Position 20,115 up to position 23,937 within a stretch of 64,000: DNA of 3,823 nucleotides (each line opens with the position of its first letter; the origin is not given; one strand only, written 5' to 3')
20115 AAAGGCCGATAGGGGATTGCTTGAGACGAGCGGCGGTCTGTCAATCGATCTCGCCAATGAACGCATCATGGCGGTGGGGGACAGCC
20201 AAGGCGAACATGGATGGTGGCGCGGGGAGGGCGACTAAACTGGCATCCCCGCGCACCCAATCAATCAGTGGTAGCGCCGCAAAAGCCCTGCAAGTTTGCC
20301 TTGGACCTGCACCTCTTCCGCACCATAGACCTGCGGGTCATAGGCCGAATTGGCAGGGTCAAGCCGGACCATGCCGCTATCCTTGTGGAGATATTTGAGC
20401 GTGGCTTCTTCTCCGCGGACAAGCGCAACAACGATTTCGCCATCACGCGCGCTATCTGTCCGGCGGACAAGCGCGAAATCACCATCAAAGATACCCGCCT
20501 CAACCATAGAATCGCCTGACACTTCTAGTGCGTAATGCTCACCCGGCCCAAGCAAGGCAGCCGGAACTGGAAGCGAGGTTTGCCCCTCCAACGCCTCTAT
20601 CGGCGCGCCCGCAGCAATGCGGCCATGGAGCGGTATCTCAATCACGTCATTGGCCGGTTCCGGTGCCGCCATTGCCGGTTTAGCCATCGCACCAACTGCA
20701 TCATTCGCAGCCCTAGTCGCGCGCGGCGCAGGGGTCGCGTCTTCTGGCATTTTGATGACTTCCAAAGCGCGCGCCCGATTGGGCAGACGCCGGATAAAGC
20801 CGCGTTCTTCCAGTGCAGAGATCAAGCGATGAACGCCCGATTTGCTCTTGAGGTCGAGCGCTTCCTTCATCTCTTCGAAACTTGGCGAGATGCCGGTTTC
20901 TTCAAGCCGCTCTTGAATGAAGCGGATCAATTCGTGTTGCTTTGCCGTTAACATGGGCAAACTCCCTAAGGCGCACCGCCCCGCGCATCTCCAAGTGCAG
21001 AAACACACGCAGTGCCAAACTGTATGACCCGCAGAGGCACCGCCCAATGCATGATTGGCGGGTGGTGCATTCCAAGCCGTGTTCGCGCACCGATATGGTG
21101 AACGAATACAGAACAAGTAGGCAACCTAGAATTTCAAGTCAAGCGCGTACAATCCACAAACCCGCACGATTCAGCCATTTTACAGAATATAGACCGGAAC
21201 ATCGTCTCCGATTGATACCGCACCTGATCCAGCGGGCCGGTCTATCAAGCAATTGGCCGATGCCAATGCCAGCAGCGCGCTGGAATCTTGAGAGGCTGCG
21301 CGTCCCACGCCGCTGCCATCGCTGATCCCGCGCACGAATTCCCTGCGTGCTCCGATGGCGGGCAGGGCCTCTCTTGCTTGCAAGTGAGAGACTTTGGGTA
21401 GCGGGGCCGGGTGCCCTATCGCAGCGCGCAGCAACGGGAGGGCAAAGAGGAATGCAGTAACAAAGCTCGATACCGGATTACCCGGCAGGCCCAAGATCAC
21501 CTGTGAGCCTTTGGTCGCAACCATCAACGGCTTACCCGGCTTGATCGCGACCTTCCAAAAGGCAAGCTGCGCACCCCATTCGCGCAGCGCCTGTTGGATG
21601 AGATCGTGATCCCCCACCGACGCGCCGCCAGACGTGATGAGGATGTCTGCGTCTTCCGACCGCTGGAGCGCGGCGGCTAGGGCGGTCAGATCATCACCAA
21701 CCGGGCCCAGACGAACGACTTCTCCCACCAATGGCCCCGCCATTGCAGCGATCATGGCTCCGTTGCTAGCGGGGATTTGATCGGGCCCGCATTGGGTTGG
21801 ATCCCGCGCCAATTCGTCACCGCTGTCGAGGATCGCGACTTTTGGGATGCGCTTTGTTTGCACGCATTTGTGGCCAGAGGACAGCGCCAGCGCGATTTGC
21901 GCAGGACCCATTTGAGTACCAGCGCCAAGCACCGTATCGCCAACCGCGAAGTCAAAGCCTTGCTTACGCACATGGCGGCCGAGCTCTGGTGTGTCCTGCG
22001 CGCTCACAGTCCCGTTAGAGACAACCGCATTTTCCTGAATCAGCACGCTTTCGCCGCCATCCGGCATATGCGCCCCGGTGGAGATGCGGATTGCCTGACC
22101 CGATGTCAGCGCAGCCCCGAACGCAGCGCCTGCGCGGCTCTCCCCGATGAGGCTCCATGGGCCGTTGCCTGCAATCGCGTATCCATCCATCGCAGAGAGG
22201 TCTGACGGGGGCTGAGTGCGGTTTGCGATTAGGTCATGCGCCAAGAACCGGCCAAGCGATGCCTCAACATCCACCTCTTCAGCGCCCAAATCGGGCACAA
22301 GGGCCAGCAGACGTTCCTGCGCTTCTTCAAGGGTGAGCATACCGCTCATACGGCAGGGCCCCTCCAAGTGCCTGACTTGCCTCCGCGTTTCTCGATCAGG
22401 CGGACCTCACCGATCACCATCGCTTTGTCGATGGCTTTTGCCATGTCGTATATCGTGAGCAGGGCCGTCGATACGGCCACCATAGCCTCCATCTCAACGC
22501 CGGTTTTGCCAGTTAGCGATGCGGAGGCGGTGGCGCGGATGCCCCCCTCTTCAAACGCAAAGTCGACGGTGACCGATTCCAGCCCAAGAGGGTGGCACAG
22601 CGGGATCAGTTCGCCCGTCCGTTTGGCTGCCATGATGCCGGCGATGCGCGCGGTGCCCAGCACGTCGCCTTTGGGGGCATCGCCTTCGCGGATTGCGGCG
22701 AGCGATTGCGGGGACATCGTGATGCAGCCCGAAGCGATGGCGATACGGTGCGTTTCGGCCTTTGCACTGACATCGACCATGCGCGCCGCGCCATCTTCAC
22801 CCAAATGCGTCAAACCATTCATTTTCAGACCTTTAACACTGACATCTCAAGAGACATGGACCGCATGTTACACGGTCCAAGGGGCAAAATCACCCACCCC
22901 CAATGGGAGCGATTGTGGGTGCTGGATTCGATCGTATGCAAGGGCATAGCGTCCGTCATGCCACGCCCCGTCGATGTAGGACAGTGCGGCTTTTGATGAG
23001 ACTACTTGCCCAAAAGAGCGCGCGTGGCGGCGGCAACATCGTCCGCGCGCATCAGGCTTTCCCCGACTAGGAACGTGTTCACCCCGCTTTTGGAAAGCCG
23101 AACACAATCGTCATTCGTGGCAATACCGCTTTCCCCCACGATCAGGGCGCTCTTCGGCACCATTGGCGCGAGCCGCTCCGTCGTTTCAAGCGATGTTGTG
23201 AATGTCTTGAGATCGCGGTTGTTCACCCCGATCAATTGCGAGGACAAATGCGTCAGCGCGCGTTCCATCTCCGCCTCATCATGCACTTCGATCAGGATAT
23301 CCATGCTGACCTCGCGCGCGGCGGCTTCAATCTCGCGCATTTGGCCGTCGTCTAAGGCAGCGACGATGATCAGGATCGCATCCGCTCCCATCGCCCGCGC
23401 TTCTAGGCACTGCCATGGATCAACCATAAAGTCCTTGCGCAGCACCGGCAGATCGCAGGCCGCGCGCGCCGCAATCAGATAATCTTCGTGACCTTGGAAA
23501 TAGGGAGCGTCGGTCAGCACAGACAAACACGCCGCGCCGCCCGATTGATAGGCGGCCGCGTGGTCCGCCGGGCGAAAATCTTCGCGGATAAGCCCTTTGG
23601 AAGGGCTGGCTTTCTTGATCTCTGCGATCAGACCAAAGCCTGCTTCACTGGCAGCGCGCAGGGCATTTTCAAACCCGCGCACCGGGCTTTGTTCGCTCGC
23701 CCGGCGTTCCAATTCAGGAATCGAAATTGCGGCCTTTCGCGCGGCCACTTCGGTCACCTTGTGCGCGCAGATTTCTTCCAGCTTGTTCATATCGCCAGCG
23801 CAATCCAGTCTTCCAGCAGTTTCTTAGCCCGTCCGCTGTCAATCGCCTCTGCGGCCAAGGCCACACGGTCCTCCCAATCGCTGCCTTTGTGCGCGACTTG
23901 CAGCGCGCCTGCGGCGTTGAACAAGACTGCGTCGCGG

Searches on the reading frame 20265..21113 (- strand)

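Call 16: search_protein_families(library=pfam, proteins=[window:20265-21113:-], max_evalue=0.00001)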
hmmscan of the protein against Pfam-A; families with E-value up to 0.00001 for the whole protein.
window:20265-21113:- (282 aa): 2 families
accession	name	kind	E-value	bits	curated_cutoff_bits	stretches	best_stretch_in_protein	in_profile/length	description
PF00717.28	Peptidase_S24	-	6.4e-30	103.7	23.3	1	161-274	1-115/116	Peptidase S24-like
PF01726.22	LexA_DNA_bind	-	4.5e-16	58.8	23.7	1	55-116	4-65/65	LexA DNA binding domain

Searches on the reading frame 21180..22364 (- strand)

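Call 56: search_protein_families(library=ncbifam, proteins=[window:21180-22364:-], max_evalue=1e-10)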
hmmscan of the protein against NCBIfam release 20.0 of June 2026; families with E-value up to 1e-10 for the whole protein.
window:21180-22364:- (394 aa): 7 families
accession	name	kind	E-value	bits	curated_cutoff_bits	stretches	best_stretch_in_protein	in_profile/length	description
NF007960.1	PRK10680.1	equivalog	7.2e-86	288.5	440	1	10-393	1-400/401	molybdopterin molybdotransferase MoeA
NF011060.0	PRK14491.1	equivalog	1.9e-77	261.1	532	1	7-391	197-591/598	bifunctional molybdopterin-guanine dinucleotide biosynthesis adaptor protein MobB/molybdopterin molybdotransferase MoeA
NF045515.2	Glp_gephyrin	equivalog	8.6e-69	232.2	475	1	11-394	2-403/403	molybdotransferase-like divisome protein Glp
NF050098.1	MoeA_actino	exception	9.7e-68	228.7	560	1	11-393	2-399/400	molybdopterin molybdotransferase MoeA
NF011068.0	PRK14498.1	equivalog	1.1e-65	222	534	1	10-393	10-409/647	molybdopterin biosynthesis protein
NF011067.0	PRK14497.1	equivalog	9.9e-36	123.4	536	1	21-304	23-310/546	putative molybdopterin biosynthesis protein MoeA/unknown domain fusion protein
TIGR00177.1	molyb_syn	domain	2.4e-22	79.5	85.35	1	174-307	2-145/148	molybdenum cofactor synthesis domain-containing protein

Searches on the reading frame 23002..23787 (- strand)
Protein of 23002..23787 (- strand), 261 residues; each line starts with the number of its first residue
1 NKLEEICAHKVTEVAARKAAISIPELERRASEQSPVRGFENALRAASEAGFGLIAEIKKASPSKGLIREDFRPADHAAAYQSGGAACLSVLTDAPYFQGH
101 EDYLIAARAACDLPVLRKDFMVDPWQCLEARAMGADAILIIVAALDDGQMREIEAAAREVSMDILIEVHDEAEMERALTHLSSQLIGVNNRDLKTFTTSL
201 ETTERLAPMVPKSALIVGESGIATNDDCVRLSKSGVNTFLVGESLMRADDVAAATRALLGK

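Call 56: search_protein_families(library=ncbifam, proteins=[window:23002-23787:-], max_evalue=1e-10)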
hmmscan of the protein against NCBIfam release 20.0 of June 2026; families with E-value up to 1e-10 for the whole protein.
window:23002-23787:- (261 aa): 14 families
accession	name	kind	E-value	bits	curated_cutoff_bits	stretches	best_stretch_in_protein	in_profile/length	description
NF001370.0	PRK00278.1-2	equivalog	1.6e-126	421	348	1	2-260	4-262/266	indole-3-glycerol phosphate synthase TrpC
NF001373.0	PRK00278.1-6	equivalog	2.3e-106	354.8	317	1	3-260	5-262/263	indole-3-glycerol phosphate synthase TrpC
NF001377.0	PRK00278.2-4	equivalog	8.2e-90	300.5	260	1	3-259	4-256/259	indole-3-glycerol phosphate synthase TrpC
NF001375.0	PRK00278.2-2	equivalog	4.4e-82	275.3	360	1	23-260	13-249/255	indole-3-glycerol phosphate synthase TrpC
NF001372.0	PRK00278.1-4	subfamily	6.1e-81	271.7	370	1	2-260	31-293/295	indole-3-glycerol phosphate synthase TrpC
NF006945.0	PRK09427.1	equivalog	1.4e-77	261.2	380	1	2-259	9-258/461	bifunctional indole-3-glycerol-phosphate synthase TrpC/phosphoribosylanthranilate isomerase TrpF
NF001378.0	PRK00278.2-5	equivalog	5.2e-72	242.2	360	1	3-259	3-259/263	indole-3-glycerol phosphate synthase TrpC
NF001369.0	PRK00278.1-1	equivalog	1.5e-68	230.8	329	1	3-257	6-256/271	indole-3-glycerol phosphate synthase TrpC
NF001371.0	PRK00278.1-3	equivalog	6.8e-63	212.4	307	1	3-256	5-249/255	indole-3-glycerol phosphate synthase TrpC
NF001376.0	PRK00278.2-3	equivalog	7.9e-60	202.4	284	1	15-260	10-253/255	indole-3-glycerol phosphate synthase TrpC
NF041303.1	Indglycph_syn_Halo_TrpC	equivalog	1.8e-49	168.3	380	1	34-258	29-248/250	indole-3-glycerol phosphate synthase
NF010562.0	PRK13957.1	equivalog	7.9e-48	162.8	414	1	47-254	42-247/252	indole-3-glycerol-phosphate synthase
NF010375.0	PRK13802.1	equivalog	1.2e-47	162.4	1386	1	3-256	4-254/695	bifunctional indole-3-glycerol phosphate synthase/tryptophan synthase subunit beta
NF001374.0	PRK00278.2-1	equivalog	1.6e-43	148.9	258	1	46-251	41-243/249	indole-3-glycerol phosphate synthase TrpC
